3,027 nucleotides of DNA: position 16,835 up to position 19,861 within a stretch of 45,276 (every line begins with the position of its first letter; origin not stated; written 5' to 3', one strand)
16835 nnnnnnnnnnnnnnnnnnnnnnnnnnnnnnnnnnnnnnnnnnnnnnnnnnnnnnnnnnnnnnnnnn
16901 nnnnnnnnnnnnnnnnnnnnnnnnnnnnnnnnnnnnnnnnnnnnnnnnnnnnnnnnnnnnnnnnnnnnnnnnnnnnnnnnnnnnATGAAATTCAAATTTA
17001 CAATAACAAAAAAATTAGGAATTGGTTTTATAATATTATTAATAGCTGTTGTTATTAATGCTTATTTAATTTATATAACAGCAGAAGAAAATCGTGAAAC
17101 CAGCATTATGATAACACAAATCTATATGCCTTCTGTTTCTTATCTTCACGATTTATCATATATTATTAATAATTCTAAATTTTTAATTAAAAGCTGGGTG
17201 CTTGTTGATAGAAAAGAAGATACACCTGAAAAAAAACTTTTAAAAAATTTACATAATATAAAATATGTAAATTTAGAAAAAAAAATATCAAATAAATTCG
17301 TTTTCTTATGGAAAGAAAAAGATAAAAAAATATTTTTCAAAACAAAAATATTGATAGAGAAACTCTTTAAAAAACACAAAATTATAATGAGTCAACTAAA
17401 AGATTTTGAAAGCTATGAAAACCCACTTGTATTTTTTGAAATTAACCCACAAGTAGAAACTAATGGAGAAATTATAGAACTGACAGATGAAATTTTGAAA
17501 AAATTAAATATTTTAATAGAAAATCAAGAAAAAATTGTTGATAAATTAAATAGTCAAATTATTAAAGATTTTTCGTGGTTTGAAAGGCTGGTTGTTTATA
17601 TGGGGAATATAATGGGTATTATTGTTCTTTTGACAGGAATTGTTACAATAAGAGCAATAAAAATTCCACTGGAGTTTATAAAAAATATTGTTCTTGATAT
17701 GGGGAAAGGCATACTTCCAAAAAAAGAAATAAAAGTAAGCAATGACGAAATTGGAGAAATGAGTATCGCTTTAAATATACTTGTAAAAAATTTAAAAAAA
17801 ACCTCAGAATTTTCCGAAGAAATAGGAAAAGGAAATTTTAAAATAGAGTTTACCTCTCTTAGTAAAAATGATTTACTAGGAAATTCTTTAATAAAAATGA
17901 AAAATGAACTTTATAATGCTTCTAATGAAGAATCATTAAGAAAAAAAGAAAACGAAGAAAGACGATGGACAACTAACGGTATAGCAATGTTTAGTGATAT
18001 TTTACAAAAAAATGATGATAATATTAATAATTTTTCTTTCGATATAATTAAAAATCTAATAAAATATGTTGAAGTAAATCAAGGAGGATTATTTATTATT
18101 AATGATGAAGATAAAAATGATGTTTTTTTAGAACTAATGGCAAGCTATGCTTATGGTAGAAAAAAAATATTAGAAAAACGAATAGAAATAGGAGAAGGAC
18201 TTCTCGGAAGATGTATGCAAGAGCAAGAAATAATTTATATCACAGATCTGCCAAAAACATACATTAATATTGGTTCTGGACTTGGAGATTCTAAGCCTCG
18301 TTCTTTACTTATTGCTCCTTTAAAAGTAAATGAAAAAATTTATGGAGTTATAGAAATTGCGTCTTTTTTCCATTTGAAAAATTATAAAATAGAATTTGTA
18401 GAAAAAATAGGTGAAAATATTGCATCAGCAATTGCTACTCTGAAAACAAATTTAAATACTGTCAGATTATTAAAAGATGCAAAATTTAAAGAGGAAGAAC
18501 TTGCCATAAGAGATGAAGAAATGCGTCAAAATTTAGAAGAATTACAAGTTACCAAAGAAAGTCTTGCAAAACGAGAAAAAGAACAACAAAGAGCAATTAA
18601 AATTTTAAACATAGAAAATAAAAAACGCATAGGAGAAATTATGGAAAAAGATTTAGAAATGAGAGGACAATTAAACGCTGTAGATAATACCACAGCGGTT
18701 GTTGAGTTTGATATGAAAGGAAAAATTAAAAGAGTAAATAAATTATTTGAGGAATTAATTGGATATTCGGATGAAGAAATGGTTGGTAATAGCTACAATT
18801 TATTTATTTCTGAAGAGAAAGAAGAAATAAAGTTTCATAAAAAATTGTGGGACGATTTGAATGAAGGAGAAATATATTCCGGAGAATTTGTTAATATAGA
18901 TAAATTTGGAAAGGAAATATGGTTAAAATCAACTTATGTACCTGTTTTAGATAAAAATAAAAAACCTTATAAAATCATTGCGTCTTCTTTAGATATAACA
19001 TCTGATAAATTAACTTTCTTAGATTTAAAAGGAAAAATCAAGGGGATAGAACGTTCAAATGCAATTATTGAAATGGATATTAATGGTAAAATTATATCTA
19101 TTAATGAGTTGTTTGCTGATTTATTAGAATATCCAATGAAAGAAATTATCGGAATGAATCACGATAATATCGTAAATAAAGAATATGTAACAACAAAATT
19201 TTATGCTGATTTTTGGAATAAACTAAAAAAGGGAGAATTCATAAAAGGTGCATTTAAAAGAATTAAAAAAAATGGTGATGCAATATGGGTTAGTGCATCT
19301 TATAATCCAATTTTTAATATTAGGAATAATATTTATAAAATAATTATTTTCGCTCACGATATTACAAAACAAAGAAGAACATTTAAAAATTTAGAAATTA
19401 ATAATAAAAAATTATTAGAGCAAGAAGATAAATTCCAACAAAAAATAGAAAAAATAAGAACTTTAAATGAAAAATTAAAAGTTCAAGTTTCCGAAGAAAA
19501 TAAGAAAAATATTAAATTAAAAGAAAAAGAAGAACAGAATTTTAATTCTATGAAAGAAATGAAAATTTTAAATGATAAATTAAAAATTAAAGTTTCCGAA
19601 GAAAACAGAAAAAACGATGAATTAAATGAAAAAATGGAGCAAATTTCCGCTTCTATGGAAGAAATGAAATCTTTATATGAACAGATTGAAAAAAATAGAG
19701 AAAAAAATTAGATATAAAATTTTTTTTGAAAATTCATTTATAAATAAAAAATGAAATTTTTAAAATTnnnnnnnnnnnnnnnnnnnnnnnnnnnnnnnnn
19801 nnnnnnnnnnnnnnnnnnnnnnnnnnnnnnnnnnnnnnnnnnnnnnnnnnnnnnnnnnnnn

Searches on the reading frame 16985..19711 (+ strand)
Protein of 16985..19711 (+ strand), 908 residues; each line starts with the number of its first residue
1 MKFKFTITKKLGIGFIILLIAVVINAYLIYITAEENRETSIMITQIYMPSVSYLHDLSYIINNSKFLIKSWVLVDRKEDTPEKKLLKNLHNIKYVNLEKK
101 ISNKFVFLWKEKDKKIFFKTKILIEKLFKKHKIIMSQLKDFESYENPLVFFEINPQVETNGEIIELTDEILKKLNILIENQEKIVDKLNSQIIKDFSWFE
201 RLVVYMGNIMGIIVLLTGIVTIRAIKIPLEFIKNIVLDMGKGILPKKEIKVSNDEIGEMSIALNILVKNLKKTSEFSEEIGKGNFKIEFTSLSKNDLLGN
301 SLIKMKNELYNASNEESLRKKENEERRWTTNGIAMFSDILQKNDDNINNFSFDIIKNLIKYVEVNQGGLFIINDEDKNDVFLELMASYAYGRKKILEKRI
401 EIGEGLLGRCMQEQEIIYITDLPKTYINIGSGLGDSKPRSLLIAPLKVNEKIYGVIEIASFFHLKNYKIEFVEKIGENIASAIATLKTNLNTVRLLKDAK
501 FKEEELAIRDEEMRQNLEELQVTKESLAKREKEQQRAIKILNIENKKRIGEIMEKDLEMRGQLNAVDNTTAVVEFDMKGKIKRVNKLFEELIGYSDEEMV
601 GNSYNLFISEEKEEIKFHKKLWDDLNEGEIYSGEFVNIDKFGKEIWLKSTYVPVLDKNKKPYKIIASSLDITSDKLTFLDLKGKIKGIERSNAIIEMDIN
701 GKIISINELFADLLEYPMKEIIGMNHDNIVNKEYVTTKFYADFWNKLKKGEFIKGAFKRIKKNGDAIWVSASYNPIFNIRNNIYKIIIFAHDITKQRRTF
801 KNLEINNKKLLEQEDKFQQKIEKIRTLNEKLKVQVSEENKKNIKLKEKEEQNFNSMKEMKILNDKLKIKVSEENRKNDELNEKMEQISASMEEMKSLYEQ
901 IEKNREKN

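Call 15: search_protein_families(library=pfam, proteins=[window:16985-19711:+], max_evalue=0.01)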
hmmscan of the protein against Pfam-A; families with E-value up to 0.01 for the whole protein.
window:16985-19711:+ (908 aa): 8 families
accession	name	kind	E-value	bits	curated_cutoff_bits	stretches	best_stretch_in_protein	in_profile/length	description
PF08447.18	PAS_3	-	6.4e-27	94.1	25.6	2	583-666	3-87/89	PAS fold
PF13426.13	PAS_9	-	2.5e-23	82.7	27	2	692-795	2-103/103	PAS domain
PF00989.32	PAS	-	3e-19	69.5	22.6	2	559-660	3-102/113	PAS fold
PF08448.16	PAS_4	-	1.6e-12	48.1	23.1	2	692-798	6-110/110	PAS fold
PF13185.12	GAF_2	-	3.7e-11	43.8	28.6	1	366-483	21-135/136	GAF domain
PF01590.32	GAF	-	7.2e-07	30.2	22.4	1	357-483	12-133/133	GAF domain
PF13188.13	PAS_8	-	5.8e-06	26.5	21.8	0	571-603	13-46/65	PAS domain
PF24820.1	Diguanyl_cycl_sensor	-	6.2e-05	23.3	28.1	0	691-734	6-49/109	Diguanylate cyclase-like sensor domain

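Call 56: find_encoding_contigs(protein=window:16985-19711:+, flank=6000, max_places=8)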
Protein window:16985-19711:+ (908 aa): 3 contigs read that carry it; 3 places shown.
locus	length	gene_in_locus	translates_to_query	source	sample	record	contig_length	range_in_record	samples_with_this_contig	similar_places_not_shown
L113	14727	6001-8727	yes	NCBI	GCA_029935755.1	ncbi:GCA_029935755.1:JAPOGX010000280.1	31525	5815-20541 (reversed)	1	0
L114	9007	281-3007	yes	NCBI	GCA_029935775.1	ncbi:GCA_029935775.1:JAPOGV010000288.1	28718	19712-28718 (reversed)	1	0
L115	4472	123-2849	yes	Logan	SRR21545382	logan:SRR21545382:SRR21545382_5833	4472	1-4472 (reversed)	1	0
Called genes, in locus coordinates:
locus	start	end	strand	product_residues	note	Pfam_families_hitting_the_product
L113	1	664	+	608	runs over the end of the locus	PF12775:AAA_7 (faint), PF00158:Sigma54_activat, PF14532:Sigma54_activ_2 (faint), PF00004:AAA, PF07728:AAA_5, PF13173:AAA_14 (weak)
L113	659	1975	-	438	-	PF05569:Peptidase_M56, PF03544:TonB_C (faint)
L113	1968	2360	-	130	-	PF03965:Penicillinase_R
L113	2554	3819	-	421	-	PF05569:Peptidase_M56, PF03544:TonB_C (weak)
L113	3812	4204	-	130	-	PF03965:Penicillinase_R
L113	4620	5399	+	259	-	-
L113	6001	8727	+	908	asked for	PF01590:GAF (weak), PF13185:GAF_2, PF00989:PAS, PF08447:PAS_3, PF13426:PAS_9, PF00989:PAS (weak), PF08447:PAS_3, PF13426:PAS_9, +2 more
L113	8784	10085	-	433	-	PF23019:DUF7033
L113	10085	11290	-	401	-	PF00534:Glycos_transf_1, PF13692:Glyco_trans_1_4, PF13524:Glyco_trans_1_2 (weak)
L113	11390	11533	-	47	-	-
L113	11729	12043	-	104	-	-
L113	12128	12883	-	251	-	PF02463:SMC_N (weak), PF00005:ABC_tran, PF13304:AAA_21 (faint)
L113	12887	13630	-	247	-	PF02405:MlaE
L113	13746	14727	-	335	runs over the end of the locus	PF13439:Glyco_transf_4 (weak), PF00534:Glycos_transf_1, PF13692:Glyco_trans_1_4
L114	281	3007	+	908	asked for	PF01590:GAF (weak), PF13185:GAF_2, PF00989:PAS, PF08447:PAS_3, PF13426:PAS_9, PF00989:PAS (weak), PF08447:PAS_3, PF13426:PAS_9, +2 more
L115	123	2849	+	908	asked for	PF01590:GAF (weak), PF13185:GAF_2, PF00989:PAS, PF08447:PAS_3, PF13426:PAS_9, PF00989:PAS (weak), PF08447:PAS_3, PF13426:PAS_9, +2 more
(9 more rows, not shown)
